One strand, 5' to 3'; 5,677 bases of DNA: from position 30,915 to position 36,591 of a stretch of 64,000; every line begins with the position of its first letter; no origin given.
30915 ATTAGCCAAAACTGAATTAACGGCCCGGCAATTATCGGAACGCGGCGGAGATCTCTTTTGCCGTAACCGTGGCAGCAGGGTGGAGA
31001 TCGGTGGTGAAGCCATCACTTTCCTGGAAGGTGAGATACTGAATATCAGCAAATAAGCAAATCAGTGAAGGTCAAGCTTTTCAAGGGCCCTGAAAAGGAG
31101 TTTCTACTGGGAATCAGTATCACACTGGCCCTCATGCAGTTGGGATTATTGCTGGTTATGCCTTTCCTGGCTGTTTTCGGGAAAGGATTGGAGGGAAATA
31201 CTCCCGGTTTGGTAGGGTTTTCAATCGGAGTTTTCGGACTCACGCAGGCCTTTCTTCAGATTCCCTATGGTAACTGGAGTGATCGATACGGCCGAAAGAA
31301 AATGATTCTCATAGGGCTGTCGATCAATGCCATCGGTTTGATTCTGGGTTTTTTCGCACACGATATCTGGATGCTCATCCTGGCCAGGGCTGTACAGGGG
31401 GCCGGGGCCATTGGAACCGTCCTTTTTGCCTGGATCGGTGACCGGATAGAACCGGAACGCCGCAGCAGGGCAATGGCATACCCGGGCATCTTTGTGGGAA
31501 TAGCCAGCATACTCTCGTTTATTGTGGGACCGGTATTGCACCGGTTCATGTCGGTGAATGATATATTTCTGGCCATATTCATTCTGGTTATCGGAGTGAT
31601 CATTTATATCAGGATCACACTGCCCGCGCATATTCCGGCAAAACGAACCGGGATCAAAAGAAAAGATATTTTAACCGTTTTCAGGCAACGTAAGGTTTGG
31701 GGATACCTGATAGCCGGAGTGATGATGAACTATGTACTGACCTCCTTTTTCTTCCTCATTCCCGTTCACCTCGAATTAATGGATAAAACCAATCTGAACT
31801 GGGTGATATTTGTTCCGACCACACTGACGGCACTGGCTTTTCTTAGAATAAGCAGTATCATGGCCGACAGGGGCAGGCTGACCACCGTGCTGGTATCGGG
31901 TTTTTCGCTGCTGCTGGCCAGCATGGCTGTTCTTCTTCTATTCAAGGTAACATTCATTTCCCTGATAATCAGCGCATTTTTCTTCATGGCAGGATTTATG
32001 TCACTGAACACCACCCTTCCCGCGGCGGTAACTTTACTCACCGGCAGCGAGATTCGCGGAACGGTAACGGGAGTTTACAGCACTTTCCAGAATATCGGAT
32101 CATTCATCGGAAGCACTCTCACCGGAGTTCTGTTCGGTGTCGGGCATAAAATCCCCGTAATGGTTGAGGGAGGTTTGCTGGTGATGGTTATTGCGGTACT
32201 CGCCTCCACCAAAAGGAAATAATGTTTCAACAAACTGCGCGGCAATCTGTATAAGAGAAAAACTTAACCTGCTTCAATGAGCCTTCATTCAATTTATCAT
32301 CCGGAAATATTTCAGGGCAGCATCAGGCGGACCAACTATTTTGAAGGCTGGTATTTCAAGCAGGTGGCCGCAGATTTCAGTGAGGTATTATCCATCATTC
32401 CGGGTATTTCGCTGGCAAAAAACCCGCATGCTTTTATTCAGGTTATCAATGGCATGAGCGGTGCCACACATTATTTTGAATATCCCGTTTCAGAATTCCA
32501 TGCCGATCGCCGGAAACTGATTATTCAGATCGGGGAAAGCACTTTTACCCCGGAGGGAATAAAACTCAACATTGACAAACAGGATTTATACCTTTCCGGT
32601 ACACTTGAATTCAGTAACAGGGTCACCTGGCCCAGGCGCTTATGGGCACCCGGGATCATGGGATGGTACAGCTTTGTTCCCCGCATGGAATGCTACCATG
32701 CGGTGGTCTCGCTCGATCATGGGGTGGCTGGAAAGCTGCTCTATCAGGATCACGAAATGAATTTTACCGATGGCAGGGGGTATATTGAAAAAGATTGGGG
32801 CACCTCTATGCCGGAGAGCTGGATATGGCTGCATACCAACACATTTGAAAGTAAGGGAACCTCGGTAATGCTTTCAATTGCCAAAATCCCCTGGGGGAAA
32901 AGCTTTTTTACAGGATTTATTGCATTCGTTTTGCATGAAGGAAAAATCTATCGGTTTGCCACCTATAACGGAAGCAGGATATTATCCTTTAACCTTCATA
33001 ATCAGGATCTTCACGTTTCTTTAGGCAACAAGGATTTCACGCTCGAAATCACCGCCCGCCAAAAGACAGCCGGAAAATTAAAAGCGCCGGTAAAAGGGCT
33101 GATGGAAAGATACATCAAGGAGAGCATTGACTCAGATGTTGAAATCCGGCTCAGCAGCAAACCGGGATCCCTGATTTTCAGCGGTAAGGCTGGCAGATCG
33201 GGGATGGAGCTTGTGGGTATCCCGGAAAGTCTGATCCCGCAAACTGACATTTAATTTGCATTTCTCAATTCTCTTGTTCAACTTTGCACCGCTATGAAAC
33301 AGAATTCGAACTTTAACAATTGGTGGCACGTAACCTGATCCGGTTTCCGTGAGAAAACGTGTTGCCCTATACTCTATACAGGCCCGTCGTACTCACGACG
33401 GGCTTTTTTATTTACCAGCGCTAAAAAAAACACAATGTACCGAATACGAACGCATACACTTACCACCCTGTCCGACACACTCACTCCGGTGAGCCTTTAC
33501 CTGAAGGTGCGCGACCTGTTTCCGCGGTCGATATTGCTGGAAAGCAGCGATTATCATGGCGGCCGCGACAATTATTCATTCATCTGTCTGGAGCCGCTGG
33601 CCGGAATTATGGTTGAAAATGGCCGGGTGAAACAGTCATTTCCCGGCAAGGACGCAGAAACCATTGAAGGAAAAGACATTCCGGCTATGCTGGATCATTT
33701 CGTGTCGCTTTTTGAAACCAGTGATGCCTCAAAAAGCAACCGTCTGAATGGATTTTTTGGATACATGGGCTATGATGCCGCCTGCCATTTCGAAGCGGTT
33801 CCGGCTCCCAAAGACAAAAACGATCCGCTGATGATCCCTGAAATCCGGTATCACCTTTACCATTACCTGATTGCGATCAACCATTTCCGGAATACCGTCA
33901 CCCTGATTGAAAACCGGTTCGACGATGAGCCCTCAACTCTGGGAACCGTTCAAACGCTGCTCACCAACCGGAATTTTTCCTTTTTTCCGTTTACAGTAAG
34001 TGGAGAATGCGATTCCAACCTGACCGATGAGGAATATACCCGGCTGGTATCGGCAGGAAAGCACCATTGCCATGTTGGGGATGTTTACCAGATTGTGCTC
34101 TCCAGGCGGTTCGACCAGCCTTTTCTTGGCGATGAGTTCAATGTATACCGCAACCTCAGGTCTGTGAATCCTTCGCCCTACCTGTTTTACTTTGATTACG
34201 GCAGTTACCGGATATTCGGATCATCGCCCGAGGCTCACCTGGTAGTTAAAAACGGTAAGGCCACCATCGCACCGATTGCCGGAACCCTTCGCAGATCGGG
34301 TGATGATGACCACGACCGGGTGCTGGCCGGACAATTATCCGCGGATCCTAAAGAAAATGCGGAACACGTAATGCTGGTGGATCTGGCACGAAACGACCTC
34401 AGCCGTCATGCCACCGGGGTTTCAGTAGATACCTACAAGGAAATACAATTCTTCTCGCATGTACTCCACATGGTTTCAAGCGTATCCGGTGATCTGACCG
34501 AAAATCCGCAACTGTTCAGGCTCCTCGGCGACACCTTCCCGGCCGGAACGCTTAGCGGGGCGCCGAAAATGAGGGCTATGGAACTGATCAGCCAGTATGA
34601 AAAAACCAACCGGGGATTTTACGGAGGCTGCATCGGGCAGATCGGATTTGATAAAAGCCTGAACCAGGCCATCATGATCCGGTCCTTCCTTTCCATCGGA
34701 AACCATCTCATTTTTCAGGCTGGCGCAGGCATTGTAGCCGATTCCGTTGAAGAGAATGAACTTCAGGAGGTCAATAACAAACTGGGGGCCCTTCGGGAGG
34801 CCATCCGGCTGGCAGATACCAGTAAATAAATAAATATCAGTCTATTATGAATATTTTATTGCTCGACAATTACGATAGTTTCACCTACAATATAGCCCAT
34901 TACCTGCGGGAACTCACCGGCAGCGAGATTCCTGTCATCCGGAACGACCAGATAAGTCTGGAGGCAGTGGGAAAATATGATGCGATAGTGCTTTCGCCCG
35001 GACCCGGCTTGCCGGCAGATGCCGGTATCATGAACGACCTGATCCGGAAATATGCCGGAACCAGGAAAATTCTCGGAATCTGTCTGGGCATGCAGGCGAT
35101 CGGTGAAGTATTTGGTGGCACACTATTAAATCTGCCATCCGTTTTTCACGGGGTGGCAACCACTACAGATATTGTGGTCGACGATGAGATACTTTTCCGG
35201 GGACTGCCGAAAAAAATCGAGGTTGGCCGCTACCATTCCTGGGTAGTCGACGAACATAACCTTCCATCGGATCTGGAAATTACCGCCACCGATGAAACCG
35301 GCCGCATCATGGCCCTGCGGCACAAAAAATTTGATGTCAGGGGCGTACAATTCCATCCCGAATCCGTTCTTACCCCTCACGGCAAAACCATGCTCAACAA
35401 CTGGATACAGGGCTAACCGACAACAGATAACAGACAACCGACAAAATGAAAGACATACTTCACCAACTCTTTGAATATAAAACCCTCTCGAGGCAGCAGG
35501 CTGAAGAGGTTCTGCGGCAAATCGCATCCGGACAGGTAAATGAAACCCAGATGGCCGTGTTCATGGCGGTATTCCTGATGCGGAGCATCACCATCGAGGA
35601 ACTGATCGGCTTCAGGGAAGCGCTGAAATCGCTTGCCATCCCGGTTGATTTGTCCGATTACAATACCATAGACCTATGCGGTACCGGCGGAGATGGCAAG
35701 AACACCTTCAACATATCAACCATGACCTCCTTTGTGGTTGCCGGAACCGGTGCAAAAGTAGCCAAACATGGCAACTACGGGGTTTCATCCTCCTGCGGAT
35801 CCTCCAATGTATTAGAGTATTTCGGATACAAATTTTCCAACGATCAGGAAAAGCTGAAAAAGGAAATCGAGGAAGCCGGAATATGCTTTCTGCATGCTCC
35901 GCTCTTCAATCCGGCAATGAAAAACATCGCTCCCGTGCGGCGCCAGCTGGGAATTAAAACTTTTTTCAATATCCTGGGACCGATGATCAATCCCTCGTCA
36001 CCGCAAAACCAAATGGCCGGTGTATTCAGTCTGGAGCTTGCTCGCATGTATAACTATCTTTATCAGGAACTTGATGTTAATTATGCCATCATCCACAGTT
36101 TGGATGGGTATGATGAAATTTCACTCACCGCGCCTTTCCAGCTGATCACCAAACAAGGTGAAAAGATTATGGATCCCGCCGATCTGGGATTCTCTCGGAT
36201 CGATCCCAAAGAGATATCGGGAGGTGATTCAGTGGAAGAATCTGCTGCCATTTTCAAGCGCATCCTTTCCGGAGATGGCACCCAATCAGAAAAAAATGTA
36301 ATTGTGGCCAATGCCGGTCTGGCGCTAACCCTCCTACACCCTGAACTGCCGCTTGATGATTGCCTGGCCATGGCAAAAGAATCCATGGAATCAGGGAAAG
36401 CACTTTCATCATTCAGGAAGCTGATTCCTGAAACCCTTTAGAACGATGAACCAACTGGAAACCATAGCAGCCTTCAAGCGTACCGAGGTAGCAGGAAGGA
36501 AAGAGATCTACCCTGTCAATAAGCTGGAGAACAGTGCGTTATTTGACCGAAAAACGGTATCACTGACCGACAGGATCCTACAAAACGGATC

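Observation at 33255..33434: Leader-peptide attenuator upstream of trpE with E. coli-like geometry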

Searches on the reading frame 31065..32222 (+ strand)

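Call 9: search_protein_families(library=ncbifam, proteins=[window:31065-32222:+])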
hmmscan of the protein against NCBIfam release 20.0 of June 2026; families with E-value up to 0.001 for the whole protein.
window:31065-32222:+ (385 aa): 41 families (the best 25 are shown)
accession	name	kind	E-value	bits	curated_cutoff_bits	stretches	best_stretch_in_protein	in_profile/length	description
TIGR00710.1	efflux_Bcr_CflA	subfamily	4.9e-19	69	200.9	1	14-365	7-366/385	Bcr/CflA family efflux MFS transporter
TIGR00880.1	2_A_01_02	superfamily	5.1e-17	62.3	131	1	54-187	4-139/141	multidrug resistance protein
NF053757.1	BclibactTpBcbE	equivalog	1.7e-14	53.6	600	1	18-374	8-380/394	bacillibactin exporter BcbE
NF008654.0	PRK11652.1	equivalog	1.7e-13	50.2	479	1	13-379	10-377/397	multidrug efflux MFS transporter EmrD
NF008270.1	PRK11043.1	equivalog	4e-13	49.2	430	1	45-359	37-358/382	purine nucleoside transporter PunC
NF008314.0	PRK11102.1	equivalog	5.3e-13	49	303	1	16-359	14-368/396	Bcr/CflA family multidrug efflux MFS transporter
NF012174.0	tet_MFS_A_B_C_D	equivalog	3.6e-12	45.8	475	1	17-362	7-361/382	Tet(A)/Tet(B)/Tet(C) family tetracycline efflux MFS transporter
NF012177.1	tet_MFS_42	exception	3.8e-11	42.9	850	1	28-227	16-218/411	tetracycline efflux MFS transporter Tet(42)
NF008650.1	PRK11646.1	equivalog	2.2e-10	40.1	469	1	22-376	20-376/400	multidrug efflux MFS transporter MdtH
NF045488.1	tet_MFS_62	exception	6.3e-10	38.7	775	1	21-250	11-234/385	tetracycline efflux MFS transporter Tet(62)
NF033135.1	cmx_cmrA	equivalog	9.1e-10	38.1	400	1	73-379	63-371/374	Cmx/CmrA family chloramphenicol efflux MFS transporter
NF012175.1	tet_MFS_L_K_45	equivalog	1e-09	37.8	650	1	47-185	34-175/444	Tet(L)/Tet(K)/Tet(45) family tetracycline efflux MFS transporter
NF012185.0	tet_MFS_L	exception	4.4e-09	35.8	925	1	56-184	57-188/457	tetracycline efflux MFS transporter Tet(L)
NF041041.1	FslD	exception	5.4e-09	35.7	500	1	19-342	17-337/396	rhizoferrin import MFS transporter FslD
NF008586.0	PRK11551.1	equivalog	5.9e-09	35.4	410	1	52-381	56-392/406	3-(3-hydroxy-phenyl)propionate transporter MhpT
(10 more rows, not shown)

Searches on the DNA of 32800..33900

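Call 3: search_rna_families(source=window, start=32800, end=33900, threshold=evalue, max_evalue=10, show_alignments=3)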
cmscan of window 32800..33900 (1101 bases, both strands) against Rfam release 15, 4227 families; matches with E-value up to 10: 10.
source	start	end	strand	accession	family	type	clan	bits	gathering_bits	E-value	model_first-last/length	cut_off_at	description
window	33315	33411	+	RF00513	Trp_leader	Cis-reg; leader;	-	26.8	41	0.0054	1-100/100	no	Tryptophan operon leader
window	33321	33415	+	RF04312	trpB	Cis-reg;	-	23.4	59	1.3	1-107/107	no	trpB ncRNA motif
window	33318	33412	+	RF02630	Hrs12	Gene; sRNA;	-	21.8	70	0.86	1-87/87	no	Hfq-regulated sRNA 12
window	33336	33419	+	RF00519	suhB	Gene; sRNA;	CL00108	21.6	41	0.083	1-77/77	no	Makes More Granules Regulator RNA (mmgR)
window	33316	33410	+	RF02344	ar14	Gene; sRNA;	-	20.5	58.8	0.22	1-123/123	no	Alphaproteobacterial ar14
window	33648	33710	+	RF00348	snoR9_plant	Gene; snRNA; snoRNA; CD-box;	-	18.9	43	4.8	1-129/129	no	Small nucleolar RNA snoR9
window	33373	33411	+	RF02837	anti-hemB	Gene; sRNA;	-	18.3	49.5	0.17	1-81/81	no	Burkholderia RNA 7 (anti-hemB)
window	33372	33436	-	RF02067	STnc310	Gene; sRNA;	-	17.7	40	2.2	1-61/61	no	Salmonella enterica sRNA STnc310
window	33360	33411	+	RF02278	Betaproteobacteria_toxic_sRNA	Gene; sRNA;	-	16.6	50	2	1-64/64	no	Betaproteobacteria toxic small RNA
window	33699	33742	-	RF03973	mir-5615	Gene; miRNA;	-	15.5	82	8.7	1-61/61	no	mir-5615 microRNA precursor family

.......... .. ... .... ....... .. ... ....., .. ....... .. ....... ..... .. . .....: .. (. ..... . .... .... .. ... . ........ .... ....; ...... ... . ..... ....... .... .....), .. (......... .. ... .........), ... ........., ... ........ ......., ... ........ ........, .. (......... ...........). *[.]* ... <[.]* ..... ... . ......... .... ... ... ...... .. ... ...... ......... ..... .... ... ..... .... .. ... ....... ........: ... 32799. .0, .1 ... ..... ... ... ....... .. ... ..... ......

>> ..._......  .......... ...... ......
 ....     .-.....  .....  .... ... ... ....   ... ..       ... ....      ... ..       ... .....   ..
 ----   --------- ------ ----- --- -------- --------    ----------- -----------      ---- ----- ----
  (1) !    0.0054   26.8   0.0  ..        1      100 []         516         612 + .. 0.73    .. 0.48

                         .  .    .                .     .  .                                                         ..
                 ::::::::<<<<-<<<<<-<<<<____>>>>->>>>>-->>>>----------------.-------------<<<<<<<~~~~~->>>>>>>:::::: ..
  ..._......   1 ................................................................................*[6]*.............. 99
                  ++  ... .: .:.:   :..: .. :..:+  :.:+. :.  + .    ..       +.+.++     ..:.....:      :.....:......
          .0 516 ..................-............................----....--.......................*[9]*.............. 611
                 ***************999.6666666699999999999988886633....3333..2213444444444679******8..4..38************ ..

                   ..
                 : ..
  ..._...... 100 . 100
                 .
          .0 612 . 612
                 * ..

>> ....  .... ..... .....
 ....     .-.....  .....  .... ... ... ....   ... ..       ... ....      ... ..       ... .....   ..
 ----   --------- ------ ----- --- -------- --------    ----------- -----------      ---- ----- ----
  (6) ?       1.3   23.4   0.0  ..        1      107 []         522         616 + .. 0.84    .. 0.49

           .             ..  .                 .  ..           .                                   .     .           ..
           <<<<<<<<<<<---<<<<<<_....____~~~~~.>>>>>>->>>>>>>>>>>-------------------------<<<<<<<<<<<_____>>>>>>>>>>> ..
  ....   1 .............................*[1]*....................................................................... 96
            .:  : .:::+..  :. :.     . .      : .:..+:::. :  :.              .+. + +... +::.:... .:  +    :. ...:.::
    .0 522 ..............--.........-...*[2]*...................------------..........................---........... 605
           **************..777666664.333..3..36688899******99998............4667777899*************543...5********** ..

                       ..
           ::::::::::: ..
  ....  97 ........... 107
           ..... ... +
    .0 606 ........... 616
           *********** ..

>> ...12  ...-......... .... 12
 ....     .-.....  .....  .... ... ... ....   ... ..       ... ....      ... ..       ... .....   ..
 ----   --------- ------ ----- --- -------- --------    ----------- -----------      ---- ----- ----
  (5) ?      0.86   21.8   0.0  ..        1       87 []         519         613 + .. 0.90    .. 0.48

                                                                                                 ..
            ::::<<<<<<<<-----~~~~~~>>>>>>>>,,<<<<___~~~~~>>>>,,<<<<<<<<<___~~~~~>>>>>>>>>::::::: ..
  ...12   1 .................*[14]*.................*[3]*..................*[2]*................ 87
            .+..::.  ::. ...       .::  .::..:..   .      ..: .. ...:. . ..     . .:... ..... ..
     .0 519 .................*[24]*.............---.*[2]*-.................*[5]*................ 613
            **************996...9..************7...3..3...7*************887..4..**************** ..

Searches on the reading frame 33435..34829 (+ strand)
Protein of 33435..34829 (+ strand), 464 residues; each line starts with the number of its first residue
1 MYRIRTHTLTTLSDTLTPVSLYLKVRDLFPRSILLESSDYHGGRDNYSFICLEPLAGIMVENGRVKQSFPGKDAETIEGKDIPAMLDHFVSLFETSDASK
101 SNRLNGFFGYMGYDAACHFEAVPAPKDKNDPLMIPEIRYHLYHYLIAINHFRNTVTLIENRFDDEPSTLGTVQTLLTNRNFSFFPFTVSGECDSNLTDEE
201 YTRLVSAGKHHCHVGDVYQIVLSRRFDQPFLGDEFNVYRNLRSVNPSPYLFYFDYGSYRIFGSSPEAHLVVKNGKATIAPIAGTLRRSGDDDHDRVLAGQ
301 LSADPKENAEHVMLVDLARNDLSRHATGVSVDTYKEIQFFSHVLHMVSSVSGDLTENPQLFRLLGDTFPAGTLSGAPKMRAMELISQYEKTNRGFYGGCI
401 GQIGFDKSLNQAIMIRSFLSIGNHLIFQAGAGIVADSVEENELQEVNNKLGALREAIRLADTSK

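Call 9: search_protein_families(library=ncbifam, proteins=[window:33435-34829:+])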
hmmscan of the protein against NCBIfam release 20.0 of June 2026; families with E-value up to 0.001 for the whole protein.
window:33435-34829:+ (464 aa): 26 families (the best 25 are shown)
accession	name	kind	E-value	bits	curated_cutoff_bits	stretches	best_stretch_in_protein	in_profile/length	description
TIGR00564.1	trpE_most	equivalog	2.6e-121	405.8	517.7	1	13-457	1-454/455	anthranilate synthase component I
NF010086.0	PRK13571.1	equivalog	2.3e-104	349.7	693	1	10-462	29-502/510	anthranilate synthase component I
TIGR01820.1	TrpE-arch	equivalog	3e-100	336.6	512.05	1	18-457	1-448/449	anthranilate synthase component I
NF010087.0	PRK13572.1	equivalog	8.4e-78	262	580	1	14-459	7-433/435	anthranilate synthase component I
NF010079.0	PRK13564.1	equivalog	9.8e-78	262.2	471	1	84-462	122-516/521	anthranilate synthase component 1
TIGR01824.1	PabB-clade2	equivalog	8.6e-74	248.9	408.55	1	106-453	2-355/355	aminodeoxychorismate synthase, component I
TIGR00565.1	trpE_proteo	equivalog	1.3e-70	238.7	494.65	1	98-460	120-496/498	anthranilate synthase component I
TIGR00553.1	pabB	equivalog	6.9e-68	229.2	328.4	1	108-449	2-325/329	aminodeoxychorismate synthase component I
NF010089.0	PRK13574.1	equivalog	3.2e-67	227.3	527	1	104-457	79-418/421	anthranilate synthase component I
NF006563.0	PRK09070.1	equivalog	4.6e-67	226.6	514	1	33-456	26-443/447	aminodeoxychorismate synthase component I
NF004610.0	PRK05940.1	equivalog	5.2e-67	226.6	568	1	104-460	101-462/467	anthranilate synthase component I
NF010082.0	PRK13567.1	equivalog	2.3e-62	211.3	576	1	139-454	144-464/468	anthranilate synthase component I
NF012009.0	PRK15465.1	equivalog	3.1e-60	204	622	1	29-451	28-445/453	aminodeoxychorismate synthase component 1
NF005009.0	PRK06404.1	equivalog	9.3e-57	192.8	422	1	193-449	99-346/351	anthranilate synthase component I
NF010081.0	PRK13566.1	equivalog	1.7e-51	175.3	645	1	99-461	151-511/729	anthranilate synthase component I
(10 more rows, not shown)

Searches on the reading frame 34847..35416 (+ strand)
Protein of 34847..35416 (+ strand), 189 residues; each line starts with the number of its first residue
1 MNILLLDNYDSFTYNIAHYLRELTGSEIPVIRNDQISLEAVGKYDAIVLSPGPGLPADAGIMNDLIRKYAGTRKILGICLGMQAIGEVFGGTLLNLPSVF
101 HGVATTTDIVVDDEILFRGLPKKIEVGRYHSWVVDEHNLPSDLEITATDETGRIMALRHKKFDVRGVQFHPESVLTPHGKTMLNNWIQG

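Call 9: search_protein_families(library=ncbifam, proteins=[window:34847-35416:+])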
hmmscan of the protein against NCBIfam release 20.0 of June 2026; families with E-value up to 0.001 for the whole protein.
window:34847-35416:+ (189 aa): 26 families (the best 25 are shown)
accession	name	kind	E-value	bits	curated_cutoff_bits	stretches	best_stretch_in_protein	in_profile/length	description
NF011201.0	PRK14607.1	equivalog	9.7e-65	219.2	670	1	3-187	2-186/534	bifunctional anthranilate synthase component II/anthranilate phosphoribosyltransferase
NF005849.0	PRK07765.1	equivalog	3.7e-56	189.8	308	1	1-188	1-190/219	aminodeoxychorismate/anthranilate synthase component II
NF005799.0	PRK07649.1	equivalog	3.1e-55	186.7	327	1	3-188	2-186/195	aminodeoxychorismate/anthranilate synthase component II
NF005946.0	PRK08007.1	equivalog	8.5e-55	185.2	332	1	3-188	2-186/187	aminodeoxychorismate synthase component 2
NF005367.0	PRK06895.1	equivalog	1.1e-54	185.2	265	1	1-188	2-187/190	anthranilate synthase component II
TIGR00566.1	trpG_papA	subfamily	3.1e-53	180.4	121.05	1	3-188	2-191/192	glutamine amidotransferase of anthranilate synthase or aminodeoxychorismate synthase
NF005271.0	PRK06774.1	equivalog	5.5e-48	162.9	340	1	3-188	2-190/191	aminodeoxychorismate synthase component II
NF010081.0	PRK13566.1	equivalog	4.5e-47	160.7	645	1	2-184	530-714/729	anthranilate synthase component I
NF006462.0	PRK08857.1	equivalog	9.4e-47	159.1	345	1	3-188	2-191/193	aminodeoxychorismate/anthranilate synthase component II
TIGR01815.1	TrpE-clade3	equivalog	3.1e-45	154.4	739.15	1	2-182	518-697/717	anthranilate synthase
NF041322.1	Anth_synII_Halo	equivalog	5.8e-42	143.5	320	1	6-188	2-188/190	anthranilate synthase component II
NF007073.0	PRK09522.1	equivalog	8e-40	137.2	738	1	2-185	3-185/531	bifunctional anthranilate synthase glutamate amidotransferase component TrpG/anthranilate phosphoribosyltransferase TrpD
TIGR01823.1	PabB-fungal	equivalog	9.9e-34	116.7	442.55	1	2-187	7-201/742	aminodeoxychorismate synthase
NF004169.0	PRK05637.1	equivalog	7.5e-31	107.4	332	1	3-187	5-203/210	anthranilate synthase component II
NF001975.0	PRK00758.1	equivalog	8.6e-29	100.5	198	1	1-188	2-180/185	GMP synthase subunit A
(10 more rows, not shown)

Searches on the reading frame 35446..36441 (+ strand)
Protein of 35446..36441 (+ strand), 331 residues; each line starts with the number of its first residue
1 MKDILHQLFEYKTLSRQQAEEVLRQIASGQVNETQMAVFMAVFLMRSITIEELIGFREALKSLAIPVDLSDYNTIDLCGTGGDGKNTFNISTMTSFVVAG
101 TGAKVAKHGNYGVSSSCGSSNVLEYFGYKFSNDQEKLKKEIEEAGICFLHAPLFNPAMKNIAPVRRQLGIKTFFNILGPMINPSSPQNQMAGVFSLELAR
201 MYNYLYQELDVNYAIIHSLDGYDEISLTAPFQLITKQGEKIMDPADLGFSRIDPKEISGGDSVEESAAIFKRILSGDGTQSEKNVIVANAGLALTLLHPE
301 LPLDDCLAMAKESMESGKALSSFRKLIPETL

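Call 9: search_protein_families(library=ncbifam, proteins=[window:35446-36441:+])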
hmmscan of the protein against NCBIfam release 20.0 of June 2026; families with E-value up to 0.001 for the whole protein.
window:35446-36441:+ (331 aa): 13 families
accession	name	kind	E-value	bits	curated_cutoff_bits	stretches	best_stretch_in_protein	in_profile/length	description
TIGR01245.1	trpD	equivalog_domain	8.2e-94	314.6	199.05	1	6-327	2-328/330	anthranilate phosphoribosyltransferase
NF011201.0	PRK14607.1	equivalog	2.3e-86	290.6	670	1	1-326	195-524/534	bifunctional anthranilate synthase component II/anthranilate phosphoribosyltransferase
NF007073.0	PRK09522.1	equivalog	7.4e-56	190.2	738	1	2-320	201-521/531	bifunctional anthranilate synthase glutamate amidotransferase component TrpG/anthranilate phosphoribosyltransferase TrpD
NF006564.0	PRK09071.1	equivalog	2.5e-24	85.9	257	1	12-312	28-324/335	glycosyl transferase family protein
NF005635.0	PRK07394.1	equivalog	1.3e-16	60.9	287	1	12-327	20-341/348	hypothetical protein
TIGR02644.1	Y_phosphoryl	subfamily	1.5e-11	43.7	409.05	1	3-151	3-151/417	pyrimidine-nucleoside phosphorylase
NF006005.0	PRK08136.1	equivalog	5.1e-11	42.5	185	1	12-187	18-194/314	DNA-binding protein YbiB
NF004490.0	PRK05820.1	equivalog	3.4e-09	35.9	269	1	3-151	7-155/439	thymidine phosphorylase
TIGR02645.1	ARCH_P_rylase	hypoth_equivalog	1.5e-08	33.5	434.6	1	9-171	94-255/493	putative thymidine phosphorylase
NF004747.0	PRK06078.1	equivalog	2.9e-08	32.7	559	1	2-148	4-150/434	pyrimidine-nucleoside phosphorylase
TIGR02643.1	T_phosphoryl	equivalog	2.3e-07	30.1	570.7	1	4-149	6-153/437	thymidine phosphorylase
NF003338.0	PRK04350.1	subfamily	7.3e-07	27.9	434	1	5-149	96-237/502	thymidine phosphorylase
TIGR03327.1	AMP_phos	equivalog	7.7e-07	28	535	1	7-170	93-255/500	AMP phosphorylase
